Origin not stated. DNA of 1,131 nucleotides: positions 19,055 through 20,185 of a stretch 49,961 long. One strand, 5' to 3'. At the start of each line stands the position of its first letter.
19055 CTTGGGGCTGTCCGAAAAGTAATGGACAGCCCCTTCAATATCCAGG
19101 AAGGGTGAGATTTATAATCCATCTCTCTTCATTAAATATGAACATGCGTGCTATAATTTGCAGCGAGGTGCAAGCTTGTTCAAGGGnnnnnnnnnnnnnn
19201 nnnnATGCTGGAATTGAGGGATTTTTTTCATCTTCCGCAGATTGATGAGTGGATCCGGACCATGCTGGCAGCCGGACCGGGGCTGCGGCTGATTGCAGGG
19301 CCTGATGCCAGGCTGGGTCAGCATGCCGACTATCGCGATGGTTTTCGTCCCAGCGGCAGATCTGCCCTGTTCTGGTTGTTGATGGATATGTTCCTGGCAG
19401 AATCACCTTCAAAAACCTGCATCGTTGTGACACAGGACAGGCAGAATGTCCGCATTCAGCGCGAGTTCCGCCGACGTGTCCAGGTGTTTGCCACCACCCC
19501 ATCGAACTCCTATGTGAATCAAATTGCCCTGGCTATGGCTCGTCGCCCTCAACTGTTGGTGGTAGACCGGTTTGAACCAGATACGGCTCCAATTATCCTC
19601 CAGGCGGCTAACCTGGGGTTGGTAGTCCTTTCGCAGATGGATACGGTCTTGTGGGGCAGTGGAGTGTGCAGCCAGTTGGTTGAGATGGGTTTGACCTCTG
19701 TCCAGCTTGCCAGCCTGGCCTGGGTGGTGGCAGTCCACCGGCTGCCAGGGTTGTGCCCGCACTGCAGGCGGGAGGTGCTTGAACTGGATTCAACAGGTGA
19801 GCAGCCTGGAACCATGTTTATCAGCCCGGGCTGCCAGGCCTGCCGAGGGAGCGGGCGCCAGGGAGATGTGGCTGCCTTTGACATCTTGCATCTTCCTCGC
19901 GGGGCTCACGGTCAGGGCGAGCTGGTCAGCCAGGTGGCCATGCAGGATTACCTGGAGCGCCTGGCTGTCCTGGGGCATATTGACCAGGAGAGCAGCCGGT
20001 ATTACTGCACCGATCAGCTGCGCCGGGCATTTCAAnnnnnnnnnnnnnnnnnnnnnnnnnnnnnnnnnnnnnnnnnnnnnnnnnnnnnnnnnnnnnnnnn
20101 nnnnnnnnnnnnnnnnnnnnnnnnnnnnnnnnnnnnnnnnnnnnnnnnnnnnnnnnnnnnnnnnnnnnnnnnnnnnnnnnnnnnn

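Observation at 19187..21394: Catalytically degenerate GspE/PilB-type ATPase domain fused to GAF and PP2C (SpoIIE) phosphatase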

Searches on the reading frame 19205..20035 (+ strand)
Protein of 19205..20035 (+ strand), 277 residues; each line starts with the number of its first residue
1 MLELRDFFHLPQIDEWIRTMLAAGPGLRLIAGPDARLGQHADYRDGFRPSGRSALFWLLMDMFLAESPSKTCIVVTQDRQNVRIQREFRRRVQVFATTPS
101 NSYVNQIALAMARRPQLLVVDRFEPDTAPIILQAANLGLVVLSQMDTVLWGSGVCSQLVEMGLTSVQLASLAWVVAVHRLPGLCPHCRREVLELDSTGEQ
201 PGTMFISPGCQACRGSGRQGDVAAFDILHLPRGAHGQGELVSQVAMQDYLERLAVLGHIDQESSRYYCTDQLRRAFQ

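Call 12: search_solved_structures(query=A2, max_evalue=0.01, show_alignments=3)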
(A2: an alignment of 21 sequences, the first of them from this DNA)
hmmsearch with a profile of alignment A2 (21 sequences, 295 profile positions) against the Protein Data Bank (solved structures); distinct sequences matched with E-value up to 0.01: 19.
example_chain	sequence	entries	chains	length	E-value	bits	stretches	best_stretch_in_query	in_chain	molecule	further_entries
5it5_F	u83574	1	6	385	4.4e-15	58.6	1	100-251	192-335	ATP binding motif-containing protein PilF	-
5oiu_A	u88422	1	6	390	4.5e-15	58.5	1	100-251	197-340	Type IV pilus assembly protein PilF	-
6ejf_A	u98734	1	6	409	4.9e-15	58.4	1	100-251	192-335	Type IV pilus assembly protein PilF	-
6f8l_G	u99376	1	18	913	2e-14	56.4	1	100-251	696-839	Type IV pilus assembly protein PilF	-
4pht_A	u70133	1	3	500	1e-13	54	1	100-269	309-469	General secretory pathway protein E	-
3jc8_Ba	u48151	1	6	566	2.6e-13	52.7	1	103-247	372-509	Type IV-A pilus assembly ATPase PilB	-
1p9r_A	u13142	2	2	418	4.6e-13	51.9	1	101-250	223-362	General secretion pathway protein E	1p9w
5tsg_B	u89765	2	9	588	6.1e-13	51.5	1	103-247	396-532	Type IV pilus biogenesis ATPase PilB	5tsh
6olj_C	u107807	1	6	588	6.3e-13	51.5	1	103-247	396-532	Type IV pilus biogenesis ATPase PilB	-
4ksr_A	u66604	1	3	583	9e-13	51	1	101-251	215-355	Type II secretion system protein E, Hemolysin-coregulated protein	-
4kss_A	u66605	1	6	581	9.2e-13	50.9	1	101-251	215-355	Type II secretion system protein E, hemolysin-coregulated protein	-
5zfr_A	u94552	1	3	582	2.7e-12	49.4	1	102-247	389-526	Type IV pilus biogenesis ATPase PilB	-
5fl3_A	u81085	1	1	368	0.00015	24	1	50-148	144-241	PILI RETRACTION PROTEIN PILT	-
2eyu_A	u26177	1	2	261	0.00072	21.7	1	69-147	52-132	twitching motility protein PilT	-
9l08_A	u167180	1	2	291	0.0018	20.4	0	195-233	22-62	Covalently Connected Cytochrome c555 trimer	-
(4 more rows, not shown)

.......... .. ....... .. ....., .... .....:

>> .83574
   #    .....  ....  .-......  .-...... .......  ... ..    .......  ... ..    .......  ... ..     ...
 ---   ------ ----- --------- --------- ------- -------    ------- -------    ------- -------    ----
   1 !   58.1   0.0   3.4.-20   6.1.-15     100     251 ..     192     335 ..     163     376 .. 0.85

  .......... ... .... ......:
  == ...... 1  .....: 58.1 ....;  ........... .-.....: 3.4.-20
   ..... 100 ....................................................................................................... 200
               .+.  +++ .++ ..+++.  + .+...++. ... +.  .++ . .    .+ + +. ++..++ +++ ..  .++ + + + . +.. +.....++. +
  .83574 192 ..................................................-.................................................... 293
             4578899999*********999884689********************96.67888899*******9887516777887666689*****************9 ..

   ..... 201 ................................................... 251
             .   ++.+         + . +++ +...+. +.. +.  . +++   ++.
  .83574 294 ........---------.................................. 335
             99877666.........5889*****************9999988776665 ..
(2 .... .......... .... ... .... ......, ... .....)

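Call 23: predict_structure(alignment_id=A2)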
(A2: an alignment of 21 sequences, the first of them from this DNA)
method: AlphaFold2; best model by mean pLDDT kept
length: 277 residues; sequences in the alignment: 21
mean_pLDDT: 87.6   pTM: 0.86
mean pLDDT of the five models: 87.6, 87.4, 85.8, 85.3, 72.3
residues with pLDDT >= 90: 183; 70-90: 63; 50-70: 24; < 50: 7
segments of 3 or more residues with pLDDT < 50: 37-43
pLDDT, mean of each block of 10 residues (from residue 1): 87 95 95 65 57 93 93 95 93 93 95 98 95 96 92 88 91 93 93 68 86 93 93 68 92 92 79 68
secondary structure, 60 per line:
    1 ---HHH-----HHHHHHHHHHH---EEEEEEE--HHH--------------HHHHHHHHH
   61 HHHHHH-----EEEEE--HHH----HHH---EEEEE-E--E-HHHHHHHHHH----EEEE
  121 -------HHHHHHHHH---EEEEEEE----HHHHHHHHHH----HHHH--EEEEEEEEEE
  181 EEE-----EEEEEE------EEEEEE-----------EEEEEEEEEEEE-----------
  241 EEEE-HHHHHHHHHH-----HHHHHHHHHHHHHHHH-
elements in order: H12-22 E26-32 H52-66 E72-76 E92-96 H103-112 E117-120 H128-136 E140-146 H151-160 H165-168 E171-183 E189-194 E201-206 E218-229 E241-244 H246-255 H261-276

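Call 24: search_protein_representatives(alignment_id=A2)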
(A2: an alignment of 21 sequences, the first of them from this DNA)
Query: 21 sequences, 295 profile positions. Proteins with E-value up to 0.001 (for the whole library): 12097; up to 1e-10: 1990; up to 1e-30: 116. The best 150 are listed.
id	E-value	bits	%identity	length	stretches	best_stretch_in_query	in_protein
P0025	3.4e-112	390.5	-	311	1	1-294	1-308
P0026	1.4e-109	382.0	-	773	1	1-294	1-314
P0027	3.3e-105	367.6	-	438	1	1-295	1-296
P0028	1.4e-104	365.5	-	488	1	1-295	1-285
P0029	9.5e-103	359.5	-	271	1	1-253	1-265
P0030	4.7e-102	357.2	-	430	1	1-294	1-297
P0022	2.9e-101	354.6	-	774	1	1-294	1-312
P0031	6.1e-101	353.6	-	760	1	1-295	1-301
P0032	1.9e-95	335.6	-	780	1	1-294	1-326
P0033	1.4e-94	332.8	-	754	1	1-294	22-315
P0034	4.5e-92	324.5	-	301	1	1-294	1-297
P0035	1.9e-91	322.4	-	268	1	60-295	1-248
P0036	2.1e-91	322.3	-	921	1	1-295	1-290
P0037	4.2e-91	321.3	-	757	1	1-294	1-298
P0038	1.1e-90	320.0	-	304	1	1-289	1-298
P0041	7.2e-88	310.7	-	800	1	1-295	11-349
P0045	1.8e-86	306.1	-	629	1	1-253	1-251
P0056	1.3e-79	283.5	-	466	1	1-295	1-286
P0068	1.1e-73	264.2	-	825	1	1-293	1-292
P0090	3.1e-62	226.5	-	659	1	1-289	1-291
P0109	4.3e-47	176.8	-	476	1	1-288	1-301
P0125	1.9e-35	138.6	-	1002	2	73-256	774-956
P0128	5.6e-35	137.0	-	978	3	100-279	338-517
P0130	1.3e-34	135.8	-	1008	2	96-256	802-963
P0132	9.3e-34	133.0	-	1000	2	101-277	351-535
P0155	5.6e-25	104.2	-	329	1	3-153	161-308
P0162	3.2e-23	98.5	-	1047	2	80-251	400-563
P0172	5.6e-19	84.5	-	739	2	105-242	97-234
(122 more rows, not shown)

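Call 26: search_protein_families(library=pfam, proteins=[P0125, P0128, P0130, P0132, P0036, P0172, P0162, P0155], max_evalue=0.001)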
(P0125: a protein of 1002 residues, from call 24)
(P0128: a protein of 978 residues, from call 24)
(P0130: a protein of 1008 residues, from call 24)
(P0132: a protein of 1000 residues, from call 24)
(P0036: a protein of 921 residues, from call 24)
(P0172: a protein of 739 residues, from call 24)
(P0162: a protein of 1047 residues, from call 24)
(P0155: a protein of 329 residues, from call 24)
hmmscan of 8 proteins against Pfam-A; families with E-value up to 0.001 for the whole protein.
P0125 (1002 aa): 22 families
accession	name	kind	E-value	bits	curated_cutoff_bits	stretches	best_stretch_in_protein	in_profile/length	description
PF00437.27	T2SSE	-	4.7e-213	707.1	24.9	2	161-554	9-370/370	Type II/IV secretion system protein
PF25199.1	nSTAND_NTPase5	-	7.7e-10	39.2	34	1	731-788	24-87/145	Novel STAND NTPase 5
PF13401.12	AAA_22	-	5.3e-08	33.7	27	0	742-782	4-44/130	AAA domain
PF00005.33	ABC_tran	-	2.6e-07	31.7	25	0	303-360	14-67/137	ABC transporter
PF13555.12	AAA_29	-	2.9e-07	30.6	27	0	299-319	21-41/61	P-loop containing region of AAA domain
PF13604.12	AAA_30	-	3.9e-07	30.4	27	0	284-327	2-45/191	AAA domain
PF02492.25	cobW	-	4.4e-07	30.1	20.7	0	303-339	3-38/180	CobW/HypB/UreG, nucleotide-binding domain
PF13173.12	AAA_14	-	4.8e-07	30.3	27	0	301-390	3-83/129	AAA domain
PF20720.3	nSTAND3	-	7e-07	29.5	27.2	0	300-338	17-55/155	Novel STAND NTPase 3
PF00004.35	AAA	-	1.7e-06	29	21.2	0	303-378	1-66/131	ATPase family associated with various cellular activities (AAA)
PF12775.13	AAA_7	-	3.6e-06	27.1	25.8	0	291-336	24-69/181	P-loop containing dynein motor region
PF01637.24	ATPase_2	-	1.2e-05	25.7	33.2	0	299-358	19-78/225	ATPase domain predominantly from Archaea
PF03215.21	Rad17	-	1.7e-05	25.3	23.8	0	739-791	44-90/186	Rad17 P-loop domain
PF13245.12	AAA_19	-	2e-05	25.2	25.1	0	742-774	10-44/134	AAA domain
PF13191.12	AAA_16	-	2.1e-05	25.5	32.6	0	301-329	25-53/167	AAA ATPase domain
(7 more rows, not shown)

P0128 (978 aa): 11 families
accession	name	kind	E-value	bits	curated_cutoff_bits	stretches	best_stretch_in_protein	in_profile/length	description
PF00437.27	T2SSE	-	1.5e-196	652.8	24.9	2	151-537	10-370/370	Type II/IV secretion system protein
PF05157.20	MshEN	-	1.5e-06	28.5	23.1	1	30-110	2-81/90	MshEN domain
PF25199.1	nSTAND_NTPase5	-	1.8e-06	28.2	34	0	284-328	42-87/145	Novel STAND NTPase 5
PF13173.12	AAA_14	-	1.5e-05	25.4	27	0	285-327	4-47/129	AAA domain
PF13401.12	AAA_22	-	3.3e-05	24.6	27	0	284-308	6-30/130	AAA domain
PF13191.12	AAA_16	-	5.2e-05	24.2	32.6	0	270-311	7-51/167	AAA ATPase domain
PF00004.35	AAA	-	7.3e-05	23.7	21.2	0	286-361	1-66/131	ATPase family associated with various cellular activities (AAA)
PF13555.12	AAA_29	-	0.00014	21.9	27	0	269-302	8-41/61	P-loop containing region of AAA domain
PF20720.3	nSTAND3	-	0.00027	21.1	27.2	0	283-321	17-55/155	Novel STAND NTPase 3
PF01637.24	ATPase_2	-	0.00066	20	33.2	0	270-339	6-76/225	ATPase domain predominantly from Archaea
PF00225.29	Kinesin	-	0.00069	19.1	29.3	0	274-303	66-95/327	Kinesin motor domain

P0130 (1008 aa): 27 families (the best 25 are shown)
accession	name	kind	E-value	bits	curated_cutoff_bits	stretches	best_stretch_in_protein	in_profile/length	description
PF00437.27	T2SSE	-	7.9e-218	722.8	24.9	2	167-557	6-370/370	Type II/IV secretion system protein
PF13401.12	AAA_22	-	9.9e-10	39.3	27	0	750-798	4-52/130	AAA domain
PF25199.1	nSTAND_NTPase5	-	9.9e-09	35.6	34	0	740-794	29-85/145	Novel STAND NTPase 5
PF05157.20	MshEN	-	2.3e-08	34.3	23.1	1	43-106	1-64/90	MshEN domain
PF13191.12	AAA_16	-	6.2e-08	33.7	32.6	0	736-865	5-124/167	AAA ATPase domain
PF20720.3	nSTAND3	-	8.7e-08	32.4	27.2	0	301-340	15-54/155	Novel STAND NTPase 3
PF12775.13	AAA_7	-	1.8e-07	31.3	25.8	0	752-785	34-67/181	P-loop containing dynein motor region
PF04851.21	ResIII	-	4.7e-07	30.3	22.5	0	737-786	9-60/164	Type III restriction enzyme, res subunit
PF13173.12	AAA_14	-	5.3e-07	30.1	27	0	752-842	3-84/129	AAA domain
PF13604.12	AAA_30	-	5.6e-07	29.9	27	0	741-780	8-47/191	AAA domain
PF07728.20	AAA_5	-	3.2e-06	27.6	22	0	757-832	5-78/139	AAA domain (dynein-related subfamily)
PF13086.12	AAA_11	-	4.7e-06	27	27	0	738-777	5-43/257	AAA domain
PF01637.24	ATPase_2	-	4.9e-06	27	33.2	0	736-799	4-68/225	ATPase domain predominantly from Archaea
PF16796.11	Microtub_bd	-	5.2e-06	26.9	27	0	742-780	82-120/155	Microtubule binding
PF00004.35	AAA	-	6.6e-06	27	21.2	0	307-381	2-66/131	ATPase family associated with various cellular activities (AAA)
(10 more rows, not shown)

P0132 (1000 aa): 14 families
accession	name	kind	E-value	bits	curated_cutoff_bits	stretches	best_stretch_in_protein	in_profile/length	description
PF00437.27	T2SSE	-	4.8e-229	759.7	24.9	2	160-549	7-370/370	Type II/IV secretion system protein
PF05157.20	MshEN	-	3.3e-10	40.2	23.1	1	34-116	1-83/90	MshEN domain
PF13173.12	AAA_14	-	6.9e-09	36.2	27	0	297-388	4-86/129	AAA domain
PF25199.1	nSTAND_NTPase5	-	2e-07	31.4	34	0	724-789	24-93/145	Novel STAND NTPase 5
PF13401.12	AAA_22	-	8e-06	26.6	27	0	295-326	5-38/130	AAA domain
PF20720.3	nSTAND3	-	9.3e-06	25.9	27.2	0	291-333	13-55/155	Novel STAND NTPase 3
PF13555.12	AAA_29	-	1.7e-05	24.9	27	0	293-314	20-41/61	P-loop containing region of AAA domain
PF13191.12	AAA_16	-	1.8e-05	25.7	32.6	0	740-778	24-60/167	AAA ATPase domain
PF13662.12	Toprim_4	-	2.8e-05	24.7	25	0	705-771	25-81/85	Toprim domain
PF00702.32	Hydrolase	-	0.0002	22.2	26.4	0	380-457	80-168/191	haloacid dehalogenase-like hydrolase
PF00004.35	AAA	-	0.00036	21.4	21.2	0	743-818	1-66/131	ATPase family associated with various cellular activities (AAA)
PF00005.33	ABC_tran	-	0.00053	21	25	0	301-326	17-42/137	ABC transporter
PF02492.25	cobW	-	0.00058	19.9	20.7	0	301-328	6-34/180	CobW/HypB/UreG, nucleotide-binding domain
PF13604.12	AAA_30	-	0.00088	19.5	27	0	292-316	15-39/191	AAA domain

P0036 (921 aa): 7 families
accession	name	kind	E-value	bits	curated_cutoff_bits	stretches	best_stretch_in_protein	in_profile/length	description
PF07228.17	SpoIIE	-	6.2e-44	150.7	25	1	551-740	2-190/192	Stage II sporulation protein E (SpoIIE)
PF01590.32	GAF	-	3.5e-14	53.9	22.4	1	343-473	2-133/133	GAF domain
PF13185.12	GAF_2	-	1.2e-13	51.9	28.6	1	341-474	2-136/136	GAF domain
PF13302.13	Acetyltransf_3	-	1.2e-11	45.9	25.4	1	782-900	24-138/138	Acetyltransferase (GNAT) domain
PF13492.12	GAF_3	-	1.1e-08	35.9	27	1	344-475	3-129/129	GAF domain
PF00583.31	Acetyltransf_1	-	2.7e-07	31.3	20.7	1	779-899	3-116/116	Acetyltransferase (GNAT) family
PF13508.13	Acetyltransf_7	-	0.00047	20.9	27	0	818-900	11-83/84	Acetyltransferase (GNAT) domain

P0172 (739 aa): 4 families
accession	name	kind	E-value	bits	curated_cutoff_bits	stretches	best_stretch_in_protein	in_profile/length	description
PF00437.27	T2SSE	-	7.5e-110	367.5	24.9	2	336-721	9-368/370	Type II/IV secretion system protein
PF13191.12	AAA_16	-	9.8e-07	29.9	32.6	0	460-561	10-96/167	AAA ATPase domain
PF13401.12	AAA_22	-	0.00011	22.9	27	0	470-504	5-39/130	AAA domain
PF20720.3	nSTAND3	-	0.00058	20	27.2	0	460-510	8-57/155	Novel STAND NTPase 3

P0162 (1047 aa): 14 families
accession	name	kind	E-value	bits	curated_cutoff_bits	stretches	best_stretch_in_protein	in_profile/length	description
PF00437.27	T2SSE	-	3.3e-236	783.3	24.9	2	661-1042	6-370/370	Type II/IV secretion system protein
PF00482.28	T2SSF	-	5.4e-22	78.5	25.2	2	118-203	2-88/125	Type II secretion system (T2SS), protein F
PF13401.12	AAA_22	-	3.1e-06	28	27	0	798-840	6-48/130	AAA domain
PF25199.1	nSTAND_NTPase5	-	1.3e-05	25.5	34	0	361-389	38-66/145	Novel STAND NTPase 5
PF20720.3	nSTAND3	-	1.6e-05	25.1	27.2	0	363-394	16-48/155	Novel STAND NTPase 3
PF13191.12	AAA_16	-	2e-05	25.6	32.6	0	354-396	10-60/167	AAA ATPase domain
PF13173.12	AAA_14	-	5.1e-05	23.7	27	0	799-837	4-43/129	AAA domain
PF02492.25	cobW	-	7e-05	22.9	20.7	0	800-824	3-27/180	CobW/HypB/UreG, nucleotide-binding domain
PF13555.12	AAA_29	-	0.00015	21.9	27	0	362-381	20-39/61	P-loop containing region of AAA domain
PF13604.12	AAA_30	-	0.00018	21.7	27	0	787-828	8-49/191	AAA domain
PF01637.24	ATPase_2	-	0.00021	21.6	33.2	0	796-823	19-46/225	ATPase domain predominantly from Archaea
PF00005.33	ABC_tran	-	0.00022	22.3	25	0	800-832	14-45/137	ABC transporter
PF13476.12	AAA_23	-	0.00024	22.2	27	0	798-816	20-38/201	AAA domain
PF05729.18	NACHT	-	0.00062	20.1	26.7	0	799-821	2-24/167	NACHT domain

P0155 (329 aa): 0 families

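Call 28: fold_search(model_id=the predicted structure, library=pdb)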
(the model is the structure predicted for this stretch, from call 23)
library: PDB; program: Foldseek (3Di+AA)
matches with E <= 10: 1411; with E <= 0.001: 117
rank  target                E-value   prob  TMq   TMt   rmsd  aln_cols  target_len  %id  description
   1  5oiu_C                6.3e-19  1.00  0.72  0.53   4.2       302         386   18  Crystal structure of PilF type IV pilus assembly ATPase from Thermus thermophilus (released 2018-08-08)
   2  5oiu_B                1.0e-17  1.00  0.72  0.53   4.1       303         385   18  Crystal structure of PilF type IV pilus assembly ATPase from Thermus thermophilus (released 2018-08-08)
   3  4ksr_A                1.2e-17  1.00  0.73  0.40   4.4       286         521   17  Crystal Structure of the Vibrio cholerae ATPase GspE Hexamer (released 2013-09-04)
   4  4pht_C                1.5e-17  1.00  0.73  0.47   4.4       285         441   17  ATPase GspE in complex with the cytoplasmic domain of GspL from the Vibrio vulnificus type II Secretion system (released 2014-11-26)
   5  4pht_B                2.0e-17  1.00  0.73  0.48   3.5       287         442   17  ATPase GspE in complex with the cytoplasmic domain of GspL from the Vibrio vulnificus type II Secretion system (released 2014-11-26)
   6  5it5_A                3.5e-17  1.00  0.71  0.53   5.1       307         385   17  Thermus thermophilus PilB core ATPase region (released 2016-10-19)
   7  4pht_A                6.2e-17  1.00  0.72  0.47   4.5       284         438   17  ATPase GspE in complex with the cytoplasmic domain of GspL from the Vibrio vulnificus type II Secretion system (released 2014-11-26)
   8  1p9w                  7.0e-17  1.00  0.74  0.55   3.5       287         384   18  Crystal Structure of Vibrio cholerae putative NTPase EpsE (released 2003-10-14)
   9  1p9r                  2.4e-16  1.00  0.74  0.56   3.4       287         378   18  Crystal Structure of Vibrio cholerae putative NTPase EpsE (released 2003-10-14)
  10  5zfr_A                5.1e-16  1.00  0.66  0.49   6.6       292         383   13  Crystal structure of PilB, an extension ATPase motor of Type IV pilus, from Geobacter sulfurreducens (released 2018-09-19)
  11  5tsh_A                5.4e-16  1.00  0.71  0.54   4.0       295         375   12  PilB from Geobacter metallireducens bound to AMP-PNP (released 2017-05-17)
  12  5tsh_E                7.3e-16  1.00  0.69  0.51   4.4       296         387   14  PilB from Geobacter metallireducens bound to AMP-PNP (released 2017-05-17)
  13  5tsg_C                8.8e-16  1.00  0.69  0.52   4.3       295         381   13  PilB from Geobacter metallireducens bound to ADP (released 2017-05-17)
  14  5zfr_B                8.8e-16  1.00  0.62  0.46   6.7       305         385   14  Crystal structure of PilB, an extension ATPase motor of Type IV pilus, from Geobacter sulfurreducens (released 2018-09-19)
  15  5tsh_F                1.0e-15  1.00  0.69  0.52   4.4       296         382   12  PilB from Geobacter metallireducens bound to AMP-PNP (released 2017-05-17)
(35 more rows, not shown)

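Call 61: search_protein_families(library=pfam, proteins=[P0027, P0028, P0030, P0056, P0109, P0045, P0090, P0068, P0041, P0025], max_evalue=0.0001)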
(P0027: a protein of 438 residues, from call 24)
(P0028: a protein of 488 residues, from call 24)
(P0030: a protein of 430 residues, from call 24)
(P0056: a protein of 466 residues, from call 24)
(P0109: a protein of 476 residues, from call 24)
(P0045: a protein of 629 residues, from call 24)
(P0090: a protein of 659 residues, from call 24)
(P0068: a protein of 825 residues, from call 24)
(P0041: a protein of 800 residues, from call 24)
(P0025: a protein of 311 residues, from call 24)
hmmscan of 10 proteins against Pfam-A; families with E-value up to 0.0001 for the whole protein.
P0027 (438 aa): 1 family
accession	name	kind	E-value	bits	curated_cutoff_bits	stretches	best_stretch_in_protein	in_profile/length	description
PF00437.27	T2SSE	-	2e-12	46.9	24.9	1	112-267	210-341/370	Type II/IV secretion system protein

P0028 (488 aa): 4 families
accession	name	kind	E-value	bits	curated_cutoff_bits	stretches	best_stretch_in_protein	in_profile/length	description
PF13185.12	GAF_2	-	1.4e-12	48.5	28.6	1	336-470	2-136/136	GAF domain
PF01590.32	GAF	-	9.7e-12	46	22.4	1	337-469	1-133/133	GAF domain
PF13492.12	GAF_3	-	3.5e-11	44.1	27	1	338-471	2-129/129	GAF domain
PF00437.27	T2SSE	-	1.1e-08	34.6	24.9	1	97-236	200-320/370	Type II/IV secretion system protein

P0030 (430 aa): 1 family
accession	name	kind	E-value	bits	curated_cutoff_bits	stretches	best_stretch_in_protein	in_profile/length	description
PF00437.27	T2SSE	-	1.7e-11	43.8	24.9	1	87-266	177-338/370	Type II/IV secretion system protein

P0056 (466 aa): 0 families

P0109 (476 aa): 0 families

P0045 (629 aa): 5 families
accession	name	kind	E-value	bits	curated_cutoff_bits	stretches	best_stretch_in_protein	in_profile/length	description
PF07228.17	SpoIIE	-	1.5e-15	58.1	25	1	549-626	1-78/192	Stage II sporulation protein E (SpoIIE)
PF13185.12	GAF_2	-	5e-09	36.9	28.6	1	416-473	78-136/136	GAF domain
PF13492.12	GAF_3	-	7.4e-09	36.5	27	1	373-474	30-129/129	GAF domain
PF01590.32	GAF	-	2.6e-07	31.7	22.4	1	423-472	85-133/133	GAF domain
PF00437.27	T2SSE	-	2.2e-06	27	24.9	1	128-245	224-321/370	Type II/IV secretion system protein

P0090 (659 aa): 5 families
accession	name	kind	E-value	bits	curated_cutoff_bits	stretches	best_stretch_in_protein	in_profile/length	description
PF07228.17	SpoIIE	-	2.7e-23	83.3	25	1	560-653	2-96/192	Stage II sporulation protein E (SpoIIE)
PF01590.32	GAF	-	1.2e-10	42.5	22.4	1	349-482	1-133/133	GAF domain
PF00437.27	T2SSE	-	2.3e-09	36.8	24.9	1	54-257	153-324/370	Type II/IV secretion system protein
PF13492.12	GAF_3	-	1.6e-08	35.5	27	1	352-484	4-129/129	GAF domain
PF13185.12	GAF_2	-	1.1e-07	32.5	28.6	1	348-483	2-136/136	GAF domain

P0068 (825 aa): 7 families
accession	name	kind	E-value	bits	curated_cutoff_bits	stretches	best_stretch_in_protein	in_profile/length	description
PF00211.25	Guanylate_cyc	-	4.9e-24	85.4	21.9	1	645-821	6-181/183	Adenylate and Guanylate cyclase catalytic domain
PF13185.12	GAF_2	-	8.8e-15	55.5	28.6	1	346-476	3-136/136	GAF domain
PF01590.32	GAF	-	2.2e-14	54.6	22.4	1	350-475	5-133/133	GAF domain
PF08448.16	PAS_4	-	8e-13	49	23.1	1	502-613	1-110/110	PAS fold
PF13492.12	GAF_3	-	5.1e-12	46.8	27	1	350-477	5-129/129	GAF domain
PF00989.32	PAS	-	2.2e-10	41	22.6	1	498-607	3-112/113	PAS fold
PF13426.13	PAS_9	-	1.8e-07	31.8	27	1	507-610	2-103/103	PAS domain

P0041 (800 aa): 5 families
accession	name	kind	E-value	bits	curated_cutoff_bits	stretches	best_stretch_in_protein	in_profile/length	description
PF07228.17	SpoIIE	-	3.4e-43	148.3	25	1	609-799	2-191/192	Stage II sporulation protein E (SpoIIE)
PF01590.32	GAF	-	4.5e-09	37.4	22.4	1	401-531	1-133/133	GAF domain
PF13492.12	GAF_3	-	3.3e-06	28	27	1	402-533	2-129/129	GAF domain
PF00437.27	T2SSE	-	8e-06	25.2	24.9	1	136-311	224-331/370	Type II/IV secretion system protein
PF13185.12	GAF_2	-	9.8e-06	26.3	28.6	1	400-532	2-136/136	GAF domain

P0025 (311 aa): 1 family
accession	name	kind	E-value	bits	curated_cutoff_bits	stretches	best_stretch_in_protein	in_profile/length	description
PF00437.27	T2SSE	-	1.3e-10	41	24.9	1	128-258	222-321/370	Type II/IV secretion system protein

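Call 63: list_cluster_members(proteins=[P0068, P0036, P0003])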
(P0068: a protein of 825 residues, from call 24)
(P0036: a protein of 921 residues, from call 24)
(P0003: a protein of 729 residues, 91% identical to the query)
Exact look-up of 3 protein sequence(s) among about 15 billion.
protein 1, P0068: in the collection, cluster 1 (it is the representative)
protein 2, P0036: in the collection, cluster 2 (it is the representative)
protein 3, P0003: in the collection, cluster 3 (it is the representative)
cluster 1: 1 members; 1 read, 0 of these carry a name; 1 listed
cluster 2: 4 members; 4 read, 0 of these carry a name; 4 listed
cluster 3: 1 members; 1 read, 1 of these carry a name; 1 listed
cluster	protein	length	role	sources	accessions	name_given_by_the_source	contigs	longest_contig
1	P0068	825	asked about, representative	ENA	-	-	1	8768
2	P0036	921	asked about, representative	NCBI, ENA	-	-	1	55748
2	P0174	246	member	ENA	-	-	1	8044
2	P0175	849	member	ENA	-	-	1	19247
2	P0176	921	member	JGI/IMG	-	-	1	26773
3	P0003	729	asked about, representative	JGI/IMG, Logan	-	serine phosphatase RsbU (regulator of sigma subunit)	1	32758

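Call 64: find_homologous_proteins(query=P0068, region=1-330)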
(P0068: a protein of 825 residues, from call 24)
Query P0068, residues 1-330 (330 aa): 11 proteins with E <= 0.001 among 8000 candidates.
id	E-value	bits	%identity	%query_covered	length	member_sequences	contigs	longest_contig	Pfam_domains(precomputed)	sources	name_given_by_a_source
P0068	1.2e-208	710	100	100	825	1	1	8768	PF13426.14,PF13185.13,PF01590.33,PF08448.17,PF13492.13,PF00211.26,PF00989.32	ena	-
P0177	6.6e-59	218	42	100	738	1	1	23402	PF13185.13,PF00437.27,PF01590.33,PF13492.13,PF07228.18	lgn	-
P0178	1.5e-57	213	39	100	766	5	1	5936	PF13185.13,PF00437.27,PF01590.33,PF13492.13,PF07228.18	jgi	jgi:serine phosphatase RsbU (regulator of sigma subunit)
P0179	1.2e-56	210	39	100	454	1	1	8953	PF00437.27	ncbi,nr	ncbi:MAG: hypothetical protein JW934_04225, partial [Anaerolineae bacterium]|nr:hypothetical protein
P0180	8.4e-56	207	42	100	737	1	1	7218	PF13185.13,PF00437.27,PF01590.33,PF13492.13,PF07228.18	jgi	jgi:sigma-B regulation protein RsbU (phosphoserine phosphatase)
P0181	3.5e-53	199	42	100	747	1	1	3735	PF13185.13,PF00437.27,PF01590.33,PF13492.13,PF07228.18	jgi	jgi:serine phosphatase RsbU (regulator of sigma subunit)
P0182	4.6e-50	189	40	100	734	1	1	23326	PF13185.13,PF00437.27,PF01590.33,PF13492.13,PF07228.18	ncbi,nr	ncbi:MAG: SpoIIE family protein phosphatase [Anaerolineae bacterium]|nr:SpoIIE family protein phosph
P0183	2.6e-49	186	40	100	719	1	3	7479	PF13185.13,PF00437.27,PF01590.33,PF13492.13,PF07228.18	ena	-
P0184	3.2e-47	179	39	100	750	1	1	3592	PF13185.13,PF00437.27,PF01590.33,PF13492.13,PF07228.18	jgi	jgi:serine phosphatase RsbU (regulator of sigma subunit)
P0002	1.1e-44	171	36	94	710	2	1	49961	PF13185.13,PF00437.27,PF01590.33,PF13492.13,PF07228.18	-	-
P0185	4.7e-42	162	37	100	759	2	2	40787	PF13185.13,PF01590.33,PF13492.13,PF07228.18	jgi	jgi:serine phosphatase RsbU (regulator of sigma subunit)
